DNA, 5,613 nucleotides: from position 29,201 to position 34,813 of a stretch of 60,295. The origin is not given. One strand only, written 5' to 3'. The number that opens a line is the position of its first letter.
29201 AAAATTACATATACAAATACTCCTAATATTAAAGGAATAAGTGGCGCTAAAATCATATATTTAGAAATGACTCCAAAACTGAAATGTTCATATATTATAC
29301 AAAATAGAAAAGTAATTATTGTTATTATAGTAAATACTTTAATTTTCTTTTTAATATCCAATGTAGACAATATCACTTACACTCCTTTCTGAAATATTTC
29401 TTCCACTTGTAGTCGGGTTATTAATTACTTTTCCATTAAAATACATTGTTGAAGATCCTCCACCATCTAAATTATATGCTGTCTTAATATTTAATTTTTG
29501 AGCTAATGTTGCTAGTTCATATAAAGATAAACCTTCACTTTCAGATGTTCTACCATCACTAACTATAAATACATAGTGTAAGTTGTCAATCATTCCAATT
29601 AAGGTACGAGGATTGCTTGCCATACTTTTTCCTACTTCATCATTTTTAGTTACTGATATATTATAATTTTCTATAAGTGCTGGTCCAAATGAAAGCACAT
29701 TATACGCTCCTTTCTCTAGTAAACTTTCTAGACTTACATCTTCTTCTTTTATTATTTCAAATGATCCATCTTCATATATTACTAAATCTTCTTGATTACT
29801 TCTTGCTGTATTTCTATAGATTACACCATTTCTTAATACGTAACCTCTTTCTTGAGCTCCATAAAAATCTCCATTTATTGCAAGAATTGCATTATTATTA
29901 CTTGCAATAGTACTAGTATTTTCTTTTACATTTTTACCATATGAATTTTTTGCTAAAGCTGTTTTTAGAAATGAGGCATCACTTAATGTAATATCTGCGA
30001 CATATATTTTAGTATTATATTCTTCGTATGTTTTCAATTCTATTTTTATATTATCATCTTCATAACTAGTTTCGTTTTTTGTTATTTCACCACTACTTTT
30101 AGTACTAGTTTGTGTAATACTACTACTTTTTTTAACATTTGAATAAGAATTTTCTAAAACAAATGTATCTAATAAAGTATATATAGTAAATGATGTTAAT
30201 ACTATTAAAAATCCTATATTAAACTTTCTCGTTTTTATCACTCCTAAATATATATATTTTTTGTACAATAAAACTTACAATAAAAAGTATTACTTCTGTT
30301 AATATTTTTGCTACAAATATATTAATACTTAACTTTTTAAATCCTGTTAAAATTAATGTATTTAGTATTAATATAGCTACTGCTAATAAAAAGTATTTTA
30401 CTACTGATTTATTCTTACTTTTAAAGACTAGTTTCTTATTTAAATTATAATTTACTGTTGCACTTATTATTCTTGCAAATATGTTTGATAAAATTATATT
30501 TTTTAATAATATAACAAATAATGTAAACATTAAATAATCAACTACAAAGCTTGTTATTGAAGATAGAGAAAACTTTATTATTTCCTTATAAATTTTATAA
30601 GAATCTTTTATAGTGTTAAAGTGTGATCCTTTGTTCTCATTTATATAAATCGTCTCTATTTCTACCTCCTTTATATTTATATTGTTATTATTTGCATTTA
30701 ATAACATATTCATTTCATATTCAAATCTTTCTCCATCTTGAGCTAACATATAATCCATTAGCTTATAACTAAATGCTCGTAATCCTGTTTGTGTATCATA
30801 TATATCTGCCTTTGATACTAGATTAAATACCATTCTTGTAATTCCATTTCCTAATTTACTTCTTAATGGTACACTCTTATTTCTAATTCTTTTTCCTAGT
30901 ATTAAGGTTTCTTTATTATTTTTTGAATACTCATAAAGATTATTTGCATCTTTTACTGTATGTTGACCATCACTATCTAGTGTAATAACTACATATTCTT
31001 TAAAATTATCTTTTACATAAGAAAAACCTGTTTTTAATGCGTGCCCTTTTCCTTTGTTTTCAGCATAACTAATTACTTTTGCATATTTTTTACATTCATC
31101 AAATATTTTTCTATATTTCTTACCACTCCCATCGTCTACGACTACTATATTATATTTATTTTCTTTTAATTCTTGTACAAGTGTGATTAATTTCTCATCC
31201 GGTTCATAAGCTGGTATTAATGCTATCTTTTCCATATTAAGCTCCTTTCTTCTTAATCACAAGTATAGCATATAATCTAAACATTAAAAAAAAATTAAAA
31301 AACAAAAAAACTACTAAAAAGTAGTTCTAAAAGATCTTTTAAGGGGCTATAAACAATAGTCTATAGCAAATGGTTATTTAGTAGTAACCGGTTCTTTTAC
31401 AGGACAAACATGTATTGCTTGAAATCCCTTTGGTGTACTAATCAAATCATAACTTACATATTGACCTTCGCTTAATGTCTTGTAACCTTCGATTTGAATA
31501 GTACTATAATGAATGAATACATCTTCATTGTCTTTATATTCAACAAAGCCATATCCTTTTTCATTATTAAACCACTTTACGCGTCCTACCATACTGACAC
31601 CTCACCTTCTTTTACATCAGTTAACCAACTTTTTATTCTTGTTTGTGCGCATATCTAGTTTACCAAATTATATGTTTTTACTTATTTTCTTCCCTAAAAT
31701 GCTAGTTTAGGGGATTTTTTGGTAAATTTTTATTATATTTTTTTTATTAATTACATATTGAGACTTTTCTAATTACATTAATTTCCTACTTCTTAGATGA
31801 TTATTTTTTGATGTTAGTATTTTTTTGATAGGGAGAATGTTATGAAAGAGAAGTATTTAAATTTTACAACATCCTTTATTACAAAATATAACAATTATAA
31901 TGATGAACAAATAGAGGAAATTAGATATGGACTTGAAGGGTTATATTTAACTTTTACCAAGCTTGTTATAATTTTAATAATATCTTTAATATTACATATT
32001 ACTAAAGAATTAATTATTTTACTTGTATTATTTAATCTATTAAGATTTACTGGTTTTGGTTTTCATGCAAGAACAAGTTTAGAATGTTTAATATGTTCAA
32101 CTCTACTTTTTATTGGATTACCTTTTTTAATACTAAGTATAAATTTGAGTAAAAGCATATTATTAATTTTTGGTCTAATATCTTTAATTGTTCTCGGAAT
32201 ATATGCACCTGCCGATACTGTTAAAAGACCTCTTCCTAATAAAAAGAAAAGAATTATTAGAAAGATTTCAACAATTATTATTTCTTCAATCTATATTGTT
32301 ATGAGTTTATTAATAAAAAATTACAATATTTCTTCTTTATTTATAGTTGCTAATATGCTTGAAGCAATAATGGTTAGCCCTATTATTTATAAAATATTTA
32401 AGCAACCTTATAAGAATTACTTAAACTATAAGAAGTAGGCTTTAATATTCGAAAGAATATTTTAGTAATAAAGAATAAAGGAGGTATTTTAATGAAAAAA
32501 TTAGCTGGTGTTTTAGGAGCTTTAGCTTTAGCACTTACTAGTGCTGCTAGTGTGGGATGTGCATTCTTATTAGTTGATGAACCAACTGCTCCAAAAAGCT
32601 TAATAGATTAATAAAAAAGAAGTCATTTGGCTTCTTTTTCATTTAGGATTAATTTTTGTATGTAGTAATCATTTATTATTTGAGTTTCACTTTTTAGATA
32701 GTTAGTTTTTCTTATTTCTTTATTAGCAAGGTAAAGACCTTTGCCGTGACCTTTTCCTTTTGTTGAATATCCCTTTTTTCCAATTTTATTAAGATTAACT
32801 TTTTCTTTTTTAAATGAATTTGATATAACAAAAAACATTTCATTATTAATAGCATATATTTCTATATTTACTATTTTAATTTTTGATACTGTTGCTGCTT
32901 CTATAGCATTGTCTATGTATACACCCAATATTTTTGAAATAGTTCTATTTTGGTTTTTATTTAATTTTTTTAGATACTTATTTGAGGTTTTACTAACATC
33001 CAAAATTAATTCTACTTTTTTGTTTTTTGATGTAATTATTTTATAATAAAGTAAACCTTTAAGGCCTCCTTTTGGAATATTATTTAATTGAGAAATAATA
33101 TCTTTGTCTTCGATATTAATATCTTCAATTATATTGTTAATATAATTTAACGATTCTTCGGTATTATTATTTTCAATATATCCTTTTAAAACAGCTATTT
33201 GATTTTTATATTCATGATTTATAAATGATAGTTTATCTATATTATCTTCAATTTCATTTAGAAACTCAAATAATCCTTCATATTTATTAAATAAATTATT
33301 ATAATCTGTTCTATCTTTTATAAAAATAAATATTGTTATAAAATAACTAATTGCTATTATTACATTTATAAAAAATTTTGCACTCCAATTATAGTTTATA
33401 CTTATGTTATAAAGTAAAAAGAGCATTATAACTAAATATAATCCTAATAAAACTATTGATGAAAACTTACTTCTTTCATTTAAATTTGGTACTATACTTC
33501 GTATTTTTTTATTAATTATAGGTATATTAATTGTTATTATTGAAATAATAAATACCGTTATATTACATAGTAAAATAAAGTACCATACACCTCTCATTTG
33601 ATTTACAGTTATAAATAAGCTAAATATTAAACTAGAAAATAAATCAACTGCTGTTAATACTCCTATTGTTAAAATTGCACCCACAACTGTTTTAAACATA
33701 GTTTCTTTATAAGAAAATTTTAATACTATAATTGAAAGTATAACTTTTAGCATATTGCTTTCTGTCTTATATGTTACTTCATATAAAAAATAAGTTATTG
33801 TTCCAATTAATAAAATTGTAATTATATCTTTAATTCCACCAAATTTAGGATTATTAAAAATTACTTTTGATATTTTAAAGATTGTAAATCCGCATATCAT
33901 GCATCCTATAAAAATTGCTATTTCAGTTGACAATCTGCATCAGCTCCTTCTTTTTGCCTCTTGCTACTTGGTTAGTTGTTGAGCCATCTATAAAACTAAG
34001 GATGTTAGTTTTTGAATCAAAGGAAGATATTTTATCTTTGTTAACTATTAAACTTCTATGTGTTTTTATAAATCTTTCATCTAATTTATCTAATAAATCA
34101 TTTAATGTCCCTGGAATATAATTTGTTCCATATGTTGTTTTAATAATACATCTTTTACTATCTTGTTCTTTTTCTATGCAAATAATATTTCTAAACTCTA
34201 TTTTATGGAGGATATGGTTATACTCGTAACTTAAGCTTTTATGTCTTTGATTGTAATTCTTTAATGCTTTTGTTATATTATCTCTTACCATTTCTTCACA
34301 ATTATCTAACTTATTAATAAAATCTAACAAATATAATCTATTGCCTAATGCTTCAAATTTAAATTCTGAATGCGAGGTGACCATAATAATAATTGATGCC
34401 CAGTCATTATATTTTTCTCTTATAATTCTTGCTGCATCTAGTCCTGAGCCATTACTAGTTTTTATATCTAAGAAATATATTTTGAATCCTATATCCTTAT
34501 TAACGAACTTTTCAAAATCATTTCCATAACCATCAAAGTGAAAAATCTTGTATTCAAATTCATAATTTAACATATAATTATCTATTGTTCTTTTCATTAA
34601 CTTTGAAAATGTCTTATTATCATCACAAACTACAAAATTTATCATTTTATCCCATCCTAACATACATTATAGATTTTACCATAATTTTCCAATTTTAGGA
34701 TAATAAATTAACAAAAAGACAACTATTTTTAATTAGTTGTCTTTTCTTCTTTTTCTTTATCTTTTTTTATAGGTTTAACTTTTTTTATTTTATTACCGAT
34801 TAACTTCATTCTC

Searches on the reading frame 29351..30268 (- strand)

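Call 27: search_protein_families(library=pfam, proteins=[window:29351-30268:-], max_evalue=0.001)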
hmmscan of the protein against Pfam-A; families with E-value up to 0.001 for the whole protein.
window:29351-30268:- (305 aa): 1 family
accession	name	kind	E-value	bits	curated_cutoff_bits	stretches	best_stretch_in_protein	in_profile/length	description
PF09992.14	NAGPA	-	2.2e-37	129.3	25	1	125-303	1-168/169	Phosphodiester glycosidase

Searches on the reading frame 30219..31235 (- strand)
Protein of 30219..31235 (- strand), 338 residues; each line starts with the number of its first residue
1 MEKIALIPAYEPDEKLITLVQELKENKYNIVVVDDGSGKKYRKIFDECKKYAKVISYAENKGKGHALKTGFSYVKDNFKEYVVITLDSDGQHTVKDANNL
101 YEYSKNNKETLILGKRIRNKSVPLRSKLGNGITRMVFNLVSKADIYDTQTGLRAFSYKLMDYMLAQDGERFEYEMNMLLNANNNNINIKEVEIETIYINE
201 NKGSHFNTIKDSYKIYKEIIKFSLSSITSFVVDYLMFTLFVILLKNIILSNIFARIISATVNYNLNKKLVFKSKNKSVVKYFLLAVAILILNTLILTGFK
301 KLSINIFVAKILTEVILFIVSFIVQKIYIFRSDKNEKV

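Call 27: search_protein_families(library=pfam, proteins=[window:30219-31235:-], max_evalue=0.001)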
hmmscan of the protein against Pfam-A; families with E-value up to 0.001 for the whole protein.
window:30219-31235:- (338 aa): 2 families
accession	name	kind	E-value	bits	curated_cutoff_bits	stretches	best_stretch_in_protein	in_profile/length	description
PF00535.33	Glycos_transf_2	-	7e-16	59.1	23.3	1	6-151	3-150/168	Glycosyl transferase family 2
PF04138.20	GtrA_DPMS_TM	-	5.7e-13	49.5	26.1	1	221-330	1-117/117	GtrA/DPMS, transmembrane domain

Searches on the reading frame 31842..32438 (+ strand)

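Call 36: search_protein_families(library=pfam, proteins=[window:31842-32438:+], max_evalue=0.0001)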
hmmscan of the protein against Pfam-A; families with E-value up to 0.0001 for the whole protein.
window:31842-32438:+ (198 aa): 1 family
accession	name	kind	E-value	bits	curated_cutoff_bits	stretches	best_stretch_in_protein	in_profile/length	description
PF04647.20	AgrB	-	4.6e-34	117.8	23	1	10-179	5-182/185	Accessory gene regulator B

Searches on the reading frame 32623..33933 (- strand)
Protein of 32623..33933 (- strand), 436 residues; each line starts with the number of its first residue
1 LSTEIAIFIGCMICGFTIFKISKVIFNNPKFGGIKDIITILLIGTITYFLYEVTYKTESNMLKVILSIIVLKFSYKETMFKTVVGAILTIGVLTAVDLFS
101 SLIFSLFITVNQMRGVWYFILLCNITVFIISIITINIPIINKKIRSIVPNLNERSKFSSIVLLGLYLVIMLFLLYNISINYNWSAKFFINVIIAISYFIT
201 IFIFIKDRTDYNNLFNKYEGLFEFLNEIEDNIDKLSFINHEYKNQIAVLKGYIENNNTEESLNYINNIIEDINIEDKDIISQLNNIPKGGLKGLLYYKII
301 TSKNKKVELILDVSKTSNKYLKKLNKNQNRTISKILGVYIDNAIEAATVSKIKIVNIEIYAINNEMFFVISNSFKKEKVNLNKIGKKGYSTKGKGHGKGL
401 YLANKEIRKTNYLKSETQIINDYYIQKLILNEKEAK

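Call 36: search_protein_families(library=pfam, proteins=[window:32623-33933:-], max_evalue=0.0001)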
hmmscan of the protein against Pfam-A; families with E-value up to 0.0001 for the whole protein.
window:32623-33933:- (436 aa): 1 family
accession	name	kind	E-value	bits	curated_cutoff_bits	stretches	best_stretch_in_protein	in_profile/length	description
PF14689.11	SPOB_a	-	1.8e-08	34.3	28.1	1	225-276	6-57/62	Sensor_kinase_SpoOB-type, alpha-helical domain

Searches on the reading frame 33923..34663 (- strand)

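Call 36: search_protein_families(library=pfam, proteins=[window:33923-34663:-], max_evalue=0.0001)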
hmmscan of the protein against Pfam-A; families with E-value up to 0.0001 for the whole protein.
window:33923-34663:- (246 aa): 2 families
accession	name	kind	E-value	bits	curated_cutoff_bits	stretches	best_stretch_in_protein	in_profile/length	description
PF04397.21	LytTR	-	8.2e-16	58.5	22.6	1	152-245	3-97/98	LytTr DNA-binding domain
PF00072.30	Response_reg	-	7.9e-05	23.2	30.2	0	11-119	2-100/111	Response regulator receiver domain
